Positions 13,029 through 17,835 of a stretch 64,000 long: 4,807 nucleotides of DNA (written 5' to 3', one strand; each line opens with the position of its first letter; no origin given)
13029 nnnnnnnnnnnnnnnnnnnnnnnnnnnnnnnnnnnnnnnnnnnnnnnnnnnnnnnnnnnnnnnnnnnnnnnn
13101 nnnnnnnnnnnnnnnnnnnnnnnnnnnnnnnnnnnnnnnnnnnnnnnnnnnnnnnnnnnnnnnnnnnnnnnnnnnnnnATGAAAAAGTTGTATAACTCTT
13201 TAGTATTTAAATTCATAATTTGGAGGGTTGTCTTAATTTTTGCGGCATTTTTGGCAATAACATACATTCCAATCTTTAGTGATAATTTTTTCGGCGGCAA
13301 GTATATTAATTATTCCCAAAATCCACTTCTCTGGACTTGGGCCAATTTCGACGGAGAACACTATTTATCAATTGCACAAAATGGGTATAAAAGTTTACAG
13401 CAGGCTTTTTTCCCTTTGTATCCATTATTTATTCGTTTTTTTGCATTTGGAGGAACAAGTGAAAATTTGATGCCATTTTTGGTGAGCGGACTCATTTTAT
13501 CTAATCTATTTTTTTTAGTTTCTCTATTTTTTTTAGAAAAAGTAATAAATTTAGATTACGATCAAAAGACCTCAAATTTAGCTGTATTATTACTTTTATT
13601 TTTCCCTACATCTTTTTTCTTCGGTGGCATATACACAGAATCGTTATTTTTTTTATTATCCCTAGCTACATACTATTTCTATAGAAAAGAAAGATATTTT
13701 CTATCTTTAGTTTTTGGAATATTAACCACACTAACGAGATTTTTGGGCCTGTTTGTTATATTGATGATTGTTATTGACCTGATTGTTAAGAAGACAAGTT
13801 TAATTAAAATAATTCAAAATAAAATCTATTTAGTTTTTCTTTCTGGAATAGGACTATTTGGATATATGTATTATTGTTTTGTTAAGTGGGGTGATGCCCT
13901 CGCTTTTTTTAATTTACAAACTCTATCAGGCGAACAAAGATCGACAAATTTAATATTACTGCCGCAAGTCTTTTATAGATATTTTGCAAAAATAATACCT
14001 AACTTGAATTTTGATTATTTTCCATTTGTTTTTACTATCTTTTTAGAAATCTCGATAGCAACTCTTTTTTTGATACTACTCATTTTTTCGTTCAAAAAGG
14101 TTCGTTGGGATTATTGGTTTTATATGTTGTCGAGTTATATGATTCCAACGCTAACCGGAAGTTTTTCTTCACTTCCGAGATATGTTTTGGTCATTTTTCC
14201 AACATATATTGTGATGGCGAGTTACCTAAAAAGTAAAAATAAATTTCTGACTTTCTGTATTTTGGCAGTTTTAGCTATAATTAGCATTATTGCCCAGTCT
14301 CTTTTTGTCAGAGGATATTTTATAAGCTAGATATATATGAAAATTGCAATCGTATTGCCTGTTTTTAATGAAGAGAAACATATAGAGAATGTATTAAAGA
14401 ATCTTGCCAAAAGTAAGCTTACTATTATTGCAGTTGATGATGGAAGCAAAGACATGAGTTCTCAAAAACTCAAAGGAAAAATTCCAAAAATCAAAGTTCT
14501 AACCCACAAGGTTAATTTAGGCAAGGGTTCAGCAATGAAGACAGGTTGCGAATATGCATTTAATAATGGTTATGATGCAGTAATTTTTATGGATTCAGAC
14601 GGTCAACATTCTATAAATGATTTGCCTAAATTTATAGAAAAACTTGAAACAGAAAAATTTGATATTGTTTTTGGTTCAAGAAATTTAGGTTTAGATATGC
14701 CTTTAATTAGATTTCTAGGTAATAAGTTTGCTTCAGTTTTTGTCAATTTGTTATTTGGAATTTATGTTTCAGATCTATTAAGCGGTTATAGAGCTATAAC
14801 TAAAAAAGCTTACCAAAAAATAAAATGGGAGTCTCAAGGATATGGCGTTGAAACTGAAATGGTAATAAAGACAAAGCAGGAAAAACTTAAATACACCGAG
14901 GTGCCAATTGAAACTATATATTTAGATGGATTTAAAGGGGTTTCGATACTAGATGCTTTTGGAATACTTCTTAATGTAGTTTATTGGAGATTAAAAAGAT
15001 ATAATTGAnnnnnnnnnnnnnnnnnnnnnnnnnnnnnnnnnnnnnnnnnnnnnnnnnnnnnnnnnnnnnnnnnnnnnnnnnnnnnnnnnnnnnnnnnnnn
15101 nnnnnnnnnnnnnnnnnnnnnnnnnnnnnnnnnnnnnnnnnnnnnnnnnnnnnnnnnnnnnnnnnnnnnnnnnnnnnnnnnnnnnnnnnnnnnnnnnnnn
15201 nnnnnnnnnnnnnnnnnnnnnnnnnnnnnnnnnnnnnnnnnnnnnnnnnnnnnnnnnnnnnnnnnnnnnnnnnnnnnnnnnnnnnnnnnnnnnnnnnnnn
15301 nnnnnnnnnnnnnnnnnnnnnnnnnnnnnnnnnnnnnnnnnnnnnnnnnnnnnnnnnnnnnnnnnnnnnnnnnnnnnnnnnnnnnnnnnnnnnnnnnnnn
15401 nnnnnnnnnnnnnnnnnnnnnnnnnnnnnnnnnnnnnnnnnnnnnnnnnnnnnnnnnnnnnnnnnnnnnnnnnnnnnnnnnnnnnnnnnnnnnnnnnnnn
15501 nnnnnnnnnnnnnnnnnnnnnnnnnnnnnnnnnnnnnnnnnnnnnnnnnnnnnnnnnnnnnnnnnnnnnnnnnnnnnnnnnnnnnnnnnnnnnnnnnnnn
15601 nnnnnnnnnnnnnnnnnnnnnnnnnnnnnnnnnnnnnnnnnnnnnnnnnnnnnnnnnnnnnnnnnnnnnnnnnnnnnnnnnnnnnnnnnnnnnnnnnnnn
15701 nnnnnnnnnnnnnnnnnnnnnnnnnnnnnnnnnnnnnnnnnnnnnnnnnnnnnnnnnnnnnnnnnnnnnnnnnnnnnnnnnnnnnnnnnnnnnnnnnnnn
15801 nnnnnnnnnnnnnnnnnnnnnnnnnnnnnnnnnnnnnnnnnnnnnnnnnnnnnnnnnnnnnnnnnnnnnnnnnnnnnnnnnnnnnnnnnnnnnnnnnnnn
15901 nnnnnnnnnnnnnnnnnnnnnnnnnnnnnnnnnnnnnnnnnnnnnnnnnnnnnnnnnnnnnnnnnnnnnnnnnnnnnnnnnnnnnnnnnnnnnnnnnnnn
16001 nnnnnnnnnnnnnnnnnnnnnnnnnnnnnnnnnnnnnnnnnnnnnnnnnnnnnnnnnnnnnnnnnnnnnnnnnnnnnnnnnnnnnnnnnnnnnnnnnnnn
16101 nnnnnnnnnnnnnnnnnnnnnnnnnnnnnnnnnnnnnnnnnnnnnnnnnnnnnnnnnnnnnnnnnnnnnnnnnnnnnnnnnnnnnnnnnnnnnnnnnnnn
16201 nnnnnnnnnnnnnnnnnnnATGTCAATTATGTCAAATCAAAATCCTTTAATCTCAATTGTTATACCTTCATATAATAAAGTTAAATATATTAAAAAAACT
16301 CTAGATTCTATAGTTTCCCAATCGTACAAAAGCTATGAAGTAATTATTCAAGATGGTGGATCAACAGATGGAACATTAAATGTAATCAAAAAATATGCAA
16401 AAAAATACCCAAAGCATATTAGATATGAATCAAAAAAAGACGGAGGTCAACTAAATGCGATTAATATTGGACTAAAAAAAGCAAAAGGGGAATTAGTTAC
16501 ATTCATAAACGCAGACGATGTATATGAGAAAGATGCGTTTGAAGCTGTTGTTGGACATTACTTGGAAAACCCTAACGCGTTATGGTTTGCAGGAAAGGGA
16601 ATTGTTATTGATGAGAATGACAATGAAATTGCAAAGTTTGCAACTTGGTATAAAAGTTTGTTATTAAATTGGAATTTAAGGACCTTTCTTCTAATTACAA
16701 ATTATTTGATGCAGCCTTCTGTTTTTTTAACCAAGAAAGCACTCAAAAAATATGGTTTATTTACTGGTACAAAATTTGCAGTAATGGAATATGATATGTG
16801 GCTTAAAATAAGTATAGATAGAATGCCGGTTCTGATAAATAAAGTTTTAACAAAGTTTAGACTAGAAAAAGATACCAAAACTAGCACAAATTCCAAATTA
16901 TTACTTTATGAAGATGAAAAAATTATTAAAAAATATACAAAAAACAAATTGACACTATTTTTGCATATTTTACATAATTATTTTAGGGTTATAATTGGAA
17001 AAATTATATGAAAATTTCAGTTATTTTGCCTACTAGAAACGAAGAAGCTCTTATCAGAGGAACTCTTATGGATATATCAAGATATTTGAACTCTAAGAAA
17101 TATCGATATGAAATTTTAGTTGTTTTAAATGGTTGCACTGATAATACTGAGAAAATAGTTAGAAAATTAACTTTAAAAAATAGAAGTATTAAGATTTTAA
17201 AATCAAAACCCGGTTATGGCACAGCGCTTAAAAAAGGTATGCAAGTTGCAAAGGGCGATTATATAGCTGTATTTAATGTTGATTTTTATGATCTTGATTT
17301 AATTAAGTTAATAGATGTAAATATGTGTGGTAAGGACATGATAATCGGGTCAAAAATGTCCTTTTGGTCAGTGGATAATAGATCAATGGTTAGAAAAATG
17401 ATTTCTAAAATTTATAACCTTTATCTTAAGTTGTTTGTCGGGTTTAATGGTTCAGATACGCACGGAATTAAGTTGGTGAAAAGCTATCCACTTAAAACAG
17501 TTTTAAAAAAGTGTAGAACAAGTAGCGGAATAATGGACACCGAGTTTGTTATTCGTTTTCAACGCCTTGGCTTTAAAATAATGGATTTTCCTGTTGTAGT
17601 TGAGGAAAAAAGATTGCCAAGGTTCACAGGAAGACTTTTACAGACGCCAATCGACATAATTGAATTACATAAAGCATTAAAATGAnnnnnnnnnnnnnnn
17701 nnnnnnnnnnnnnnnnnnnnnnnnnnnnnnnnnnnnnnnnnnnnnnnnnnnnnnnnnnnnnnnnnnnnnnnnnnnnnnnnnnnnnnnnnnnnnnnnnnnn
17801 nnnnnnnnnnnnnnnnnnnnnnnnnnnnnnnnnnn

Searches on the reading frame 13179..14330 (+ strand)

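Call 12: search_protein_families(library=pfam, proteins=[window:13179-14330:+], max_evalue=0.001)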
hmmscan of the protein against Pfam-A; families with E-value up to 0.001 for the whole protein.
window:13179-14330:+ (383 aa): 1 family
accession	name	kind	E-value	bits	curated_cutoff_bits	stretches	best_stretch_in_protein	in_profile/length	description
PF04188.19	Mannosyl_trans2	-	2.5e-10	40.7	22.4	1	41-203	45-215/443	Mannosyltransferase (PIG-V)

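Call 36: search_protein_families(library=ncbifam, proteins=[window:13179-14330:+], max_evalue=0.001)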
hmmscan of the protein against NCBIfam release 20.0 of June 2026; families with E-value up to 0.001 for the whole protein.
window:13179-14330:+ (383 aa): 1 family
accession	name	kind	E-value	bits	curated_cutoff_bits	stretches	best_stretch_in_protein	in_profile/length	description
NF046093.1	AZOBR_p60025_fam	subfamily_domain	6e-08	32.2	150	1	79-206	95-216/232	AZOBR_p60025 family cell surface glycopolymer formation protein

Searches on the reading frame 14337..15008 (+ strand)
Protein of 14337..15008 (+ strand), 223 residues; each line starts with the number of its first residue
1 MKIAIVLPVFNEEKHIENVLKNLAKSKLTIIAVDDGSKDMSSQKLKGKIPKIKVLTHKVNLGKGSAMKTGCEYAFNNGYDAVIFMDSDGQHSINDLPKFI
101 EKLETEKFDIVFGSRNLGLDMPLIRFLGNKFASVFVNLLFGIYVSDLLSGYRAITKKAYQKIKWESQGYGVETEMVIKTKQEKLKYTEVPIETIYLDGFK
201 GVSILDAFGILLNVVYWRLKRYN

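Call 12: search_protein_families(library=pfam, proteins=[window:14337-15008:+], max_evalue=0.001)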
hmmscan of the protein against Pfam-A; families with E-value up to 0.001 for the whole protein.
window:14337-15008:+ (223 aa): 1 family
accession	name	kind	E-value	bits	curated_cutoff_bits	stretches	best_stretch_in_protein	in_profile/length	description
PF00535.33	Glycos_transf_2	-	1.7e-25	90.4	23.3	1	5-128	2-128/168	Glycosyl transferase family 2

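Call 36: search_protein_families(library=ncbifam, proteins=[window:14337-15008:+], max_evalue=0.001)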
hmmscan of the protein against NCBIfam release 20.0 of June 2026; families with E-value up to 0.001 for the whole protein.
window:14337-15008:+ (223 aa): 17 families
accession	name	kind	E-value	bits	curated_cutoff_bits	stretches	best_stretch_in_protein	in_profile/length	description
NF058614.1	PPMAGASynPpgS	equivalog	1e-30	106.9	370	1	4-213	3-218/226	polyprenyl-phospho-N-acetylgalactosaminyl synthase PpgS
TIGR04182.1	glyco_TIGR04182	equivalog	1.1e-25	90.7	325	1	3-192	2-189/293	S-layer glycoprotein N-glycosyltransferase AglJ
NF047588.1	GlcsyltransPgfSStrep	equivalog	1.9e-18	66.7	500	1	1-162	1-167/308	glycosyltransferase PgfS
NF041391.1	DPhHxTase_Halo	equivalog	1.6e-13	50.1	375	1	9-193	3-183/213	dolichyl-phosphate hexose transferase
TIGR03937.1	PgaC_IcaA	equivalog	2.4e-12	46.6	422.3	1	2-89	46-136/407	poly-beta-1,6-N-acetyl-D-glucosamine synthase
TIGR01556.1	rhamnosyltran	subfamily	3.1e-10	39.7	200.55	1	12-110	6-105/281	rhamnosyltransferase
TIGR03965.1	mycofact_glyco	equivalog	5.8e-09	35.3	280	1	2-104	75-180/467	mycofactocin biosynthesis glycosyltransferase MftF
NF007986.1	PRK10714.1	equivalog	1.4e-08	34.1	529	1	2-139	7-145/316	undecaprenyl-phosphate 4-deoxy-4-formamido-L-arabinose transferase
NF007482.0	PRK10073.1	equivalog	5.3e-08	32.2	423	1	2-110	7-117/334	glycosyltransferase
TIGR04283.1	glyco_like_mftF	equivalog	1.7e-07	31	182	1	3-90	1-84/221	TIGR04283 family arsenosugar biosynthesis glycosyltransferase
NF010496.0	PRK13915.1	equivalog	2.7e-06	26.7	262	1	2-102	32-137/307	glucosyl-3-phosphoglycerate synthase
NF041875.1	EPS_EpsD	equivalog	2.8e-06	27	370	1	4-114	2-115/325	exopolysaccharide biosynthesis glycosyltransferase EpsD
NF047683.1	TeichurnBiosyTuaG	equivalog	8.3e-06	25.6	400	1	2-114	7-122/252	teichuronic acid biosynthesis protein TuaG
NF041865.1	EpsU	equivalog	1.2e-05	24.5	700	1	2-106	40-150/394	exopolysaccharide biosynthesis GT2 family glycosyltransferase EpsU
TIGR03111.1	glyc2_xrt_Gpos1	hypoth_equivalog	2.3e-05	23.4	363.95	1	2-107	50-160/439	TIGR03111 family XrtG-associated glycosyltransferase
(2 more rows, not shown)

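Call 82: search_solved_structures(query=window:14337-15008:+, max_evalue=0.001, show_alignments=0)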
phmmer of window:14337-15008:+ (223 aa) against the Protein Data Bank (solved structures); distinct sequences matched with E-value up to 0.001: 10.
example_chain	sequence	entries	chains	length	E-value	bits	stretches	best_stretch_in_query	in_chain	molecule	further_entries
5mlz_A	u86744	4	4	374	1.4e-11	48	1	1-191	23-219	Dolichol monophosphate mannose synthase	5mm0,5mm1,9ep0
5eke_A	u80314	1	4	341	4.2e-08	36.6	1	2-132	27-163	Uncharacterized glycosyltransferase sll0501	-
5ekp_C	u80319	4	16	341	4.2e-08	36.6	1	2-132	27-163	Uncharacterized glycosyltransferase sll0501 | Glycosyltransferase sll0501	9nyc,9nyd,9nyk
9nye_A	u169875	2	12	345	4.3e-08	36.6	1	2-132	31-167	Glycosyltransferase sll0501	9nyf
9bhc_C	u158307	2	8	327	4e-06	30.2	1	2-150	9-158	Undecaprenyl-phosphate 4-deoxy-4-formamido-L-arabinose transferase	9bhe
8vxh_A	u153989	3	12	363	5.3e-06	29.8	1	2-149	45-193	Undecaprenyl-phosphate 4-deoxy-4-formamido-L-arabinose transferase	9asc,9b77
3bcv_A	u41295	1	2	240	3.1e-05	27.3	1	2-89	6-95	Putative glycosyltransferase protein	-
5hea_A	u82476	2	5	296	5.3e-05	26.5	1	3-88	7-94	Putative glycosyltransferase (GalT1)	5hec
9hwj_A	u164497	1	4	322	7.6e-05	26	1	2-116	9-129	Undecaprenyl-phosphate 4-deoxy-4-formamido-L-arabinose transferase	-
5tze_C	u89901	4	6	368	0.00099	22.3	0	1-105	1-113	Glycosyl transferase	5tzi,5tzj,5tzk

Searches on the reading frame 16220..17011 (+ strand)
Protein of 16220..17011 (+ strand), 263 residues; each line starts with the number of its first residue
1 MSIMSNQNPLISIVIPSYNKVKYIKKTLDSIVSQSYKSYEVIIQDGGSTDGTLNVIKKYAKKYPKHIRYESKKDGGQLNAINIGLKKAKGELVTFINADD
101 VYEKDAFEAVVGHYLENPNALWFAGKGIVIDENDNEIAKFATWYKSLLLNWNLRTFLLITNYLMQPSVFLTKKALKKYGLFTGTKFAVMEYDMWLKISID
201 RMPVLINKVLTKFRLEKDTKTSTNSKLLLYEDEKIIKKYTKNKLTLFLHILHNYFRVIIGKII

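Call 12: search_protein_families(library=pfam, proteins=[window:16220-17011:+], max_evalue=0.001)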
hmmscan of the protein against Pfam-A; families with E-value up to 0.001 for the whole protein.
window:16220-17011:+ (263 aa): 3 families
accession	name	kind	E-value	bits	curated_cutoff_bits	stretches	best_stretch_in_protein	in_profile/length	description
PF00535.33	Glycos_transf_2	-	2.6e-31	109.2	23.3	1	12-138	1-128/168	Glycosyl transferase family 2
PF13641.12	Glyco_tranf_2_3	-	9.7e-16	58.9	27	1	11-118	3-114/230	Glycosyltransferase like family 2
PF10111.15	Glyco_tranf_2_2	-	3e-12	47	27.3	1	12-119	1-116/276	Glycosyltransferase like family 2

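Call 36: search_protein_families(library=ncbifam, proteins=[window:16220-17011:+], max_evalue=0.001)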
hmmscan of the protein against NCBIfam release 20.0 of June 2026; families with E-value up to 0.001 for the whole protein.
window:16220-17011:+ (263 aa): 27 families (the best 25 are shown)
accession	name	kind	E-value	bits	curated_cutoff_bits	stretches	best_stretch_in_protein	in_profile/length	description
NF047683.1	TeichurnBiosyTuaG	equivalog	6.9e-25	88.1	400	1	4-142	1-138/252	teichuronic acid biosynthesis protein TuaG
NF007482.0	PRK10073.1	equivalog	1.1e-22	80.5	423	1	4-110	1-106/334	glycosyltransferase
TIGR03937.1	PgaC_IcaA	equivalog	9.5e-21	74.2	422.3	1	5-120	41-156/407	poly-beta-1,6-N-acetyl-D-glucosamine synthase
NF053739.1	GlytfEpsEBac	equivalog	8.3e-19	67.6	450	1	9-198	1-186/265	glycosyltransferase EpsE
NF041875.1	EPS_EpsD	equivalog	1.6e-17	63.9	370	1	11-147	1-135/325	exopolysaccharide biosynthesis glycosyltransferase EpsD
TIGR04283.1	glyco_like_mftF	equivalog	2.1e-16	60.2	182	1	11-190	1-161/221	TIGR04283 family arsenosugar biosynthesis glycosyltransferase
NF050050.1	ProtGlycPglI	equivalog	4.2e-16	59.2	500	1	9-113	2-107/306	GalNAc(5)-diNAcBac-PP-undecaprenol beta-1,3-glucosyltransferase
TIGR03111.1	glyc2_xrt_Gpos1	hypoth_equivalog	2.1e-14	53.2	363.95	1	6-148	46-187/439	TIGR03111 family XrtG-associated glycosyltransferase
NF038302.1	EPS_HpsE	equivalog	1.4e-13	50.5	300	1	11-125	3-122/307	hormogonium polysaccharide biosynthesis glycosyltransferase HpsE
TIGR04009.1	wcaE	equivalog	8.1e-13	48.2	369.2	1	11-122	3-115/248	colanic acid biosynthesis glycosyltransferase WcaE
TIGR03965.1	mycofact_glyco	equivalog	1.4e-12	47.2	280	1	7-147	72-211/467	mycofactocin biosynthesis glycosyltransferase MftF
NF038299.1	EPS_HpsN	equivalog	2e-12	46.7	425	1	9-126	1-118/317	hormogonium polysaccharide biosynthesis glycosyltransferase HpsN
NF007453.0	PRK10018.1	equivalog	8.2e-11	42.1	382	1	4-200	1-192/280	colanic acid biosynthesis glycosyltransferase WcaA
TIGR04017.1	WcaA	equivalog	2.3e-10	40.5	495.75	1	6-200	2-191/279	colanic acid biosynthesis glycosyltransferase WcaA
NF047588.1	GlcsyltransPgfSStrep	equivalog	9.1e-10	38.2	500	1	11-103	3-99/308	glycosyltransferase PgfS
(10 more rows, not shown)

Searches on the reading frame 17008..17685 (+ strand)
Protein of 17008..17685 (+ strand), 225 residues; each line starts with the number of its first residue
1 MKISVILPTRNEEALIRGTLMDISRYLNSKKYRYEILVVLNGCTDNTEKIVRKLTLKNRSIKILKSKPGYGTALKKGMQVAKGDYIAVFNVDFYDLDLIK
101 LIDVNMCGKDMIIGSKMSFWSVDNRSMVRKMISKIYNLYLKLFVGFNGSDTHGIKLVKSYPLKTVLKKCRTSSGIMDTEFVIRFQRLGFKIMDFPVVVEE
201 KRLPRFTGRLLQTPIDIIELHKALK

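Call 12: search_protein_families(library=pfam, proteins=[window:17008-17685:+], max_evalue=0.001)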
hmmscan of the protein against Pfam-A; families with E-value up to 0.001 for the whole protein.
window:17008-17685:+ (225 aa): 1 family
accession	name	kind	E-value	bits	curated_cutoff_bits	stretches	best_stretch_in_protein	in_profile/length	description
PF00535.33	Glycos_transf_2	-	4.7e-17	62.9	23.3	1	4-115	1-114/168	Glycosyl transferase family 2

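Call 36: search_protein_families(library=ncbifam, proteins=[window:17008-17685:+], max_evalue=0.001)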
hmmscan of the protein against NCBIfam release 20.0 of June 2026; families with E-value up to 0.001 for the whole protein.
window:17008-17685:+ (225 aa): 12 families
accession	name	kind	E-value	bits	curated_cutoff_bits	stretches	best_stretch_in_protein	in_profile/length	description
NF010496.0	PRK13915.1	equivalog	4.1e-10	39.2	262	1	2-96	32-130/307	glucosyl-3-phosphoglycerate synthase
TIGR04283.1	glyco_like_mftF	equivalog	1.6e-09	37.7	182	1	3-106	1-97/221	TIGR04283 family arsenosugar biosynthesis glycosyltransferase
NF047588.1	GlcsyltransPgfSStrep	equivalog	3.3e-09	36.4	500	1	1-134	1-139/308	glycosyltransferase PgfS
TIGR03937.1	PgaC_IcaA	equivalog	4.2e-09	35.9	422.3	1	2-92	46-135/407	poly-beta-1,6-N-acetyl-D-glucosamine synthase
NF007482.0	PRK10073.1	equivalog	9.9e-09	34.6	423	1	2-92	7-95/334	glycosyltransferase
NF038302.1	EPS_HpsE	equivalog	8.4e-08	31.5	300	1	1-92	1-96/307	hormogonium polysaccharide biosynthesis glycosyltransferase HpsE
NF041875.1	EPS_EpsD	equivalog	4.5e-07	29.6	370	1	3-91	1-88/325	exopolysaccharide biosynthesis glycosyltransferase EpsD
NF047683.1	TeichurnBiosyTuaG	equivalog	3.5e-06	26.8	400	1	2-92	7-96/252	teichuronic acid biosynthesis protein TuaG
NF007986.1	PRK10714.1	equivalog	5.4e-06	25.6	529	1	2-150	7-156/316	undecaprenyl-phosphate 4-deoxy-4-formamido-L-arabinose transferase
TIGR04182.1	glyco_TIGR04182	equivalog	7.1e-05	22.3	325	1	3-143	2-136/293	S-layer glycoprotein N-glycosyltransferase AglJ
NF050050.1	ProtGlycPglI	equivalog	0.0002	20.9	500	1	2-92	3-93/306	GalNAc(5)-diNAcBac-PP-undecaprenol beta-1,3-glucosyltransferase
NF045692.1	OglycostaseCruG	equivalog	0.00083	18.4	600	0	2-68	42-105/386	2'-O-glycosyltransferase CruG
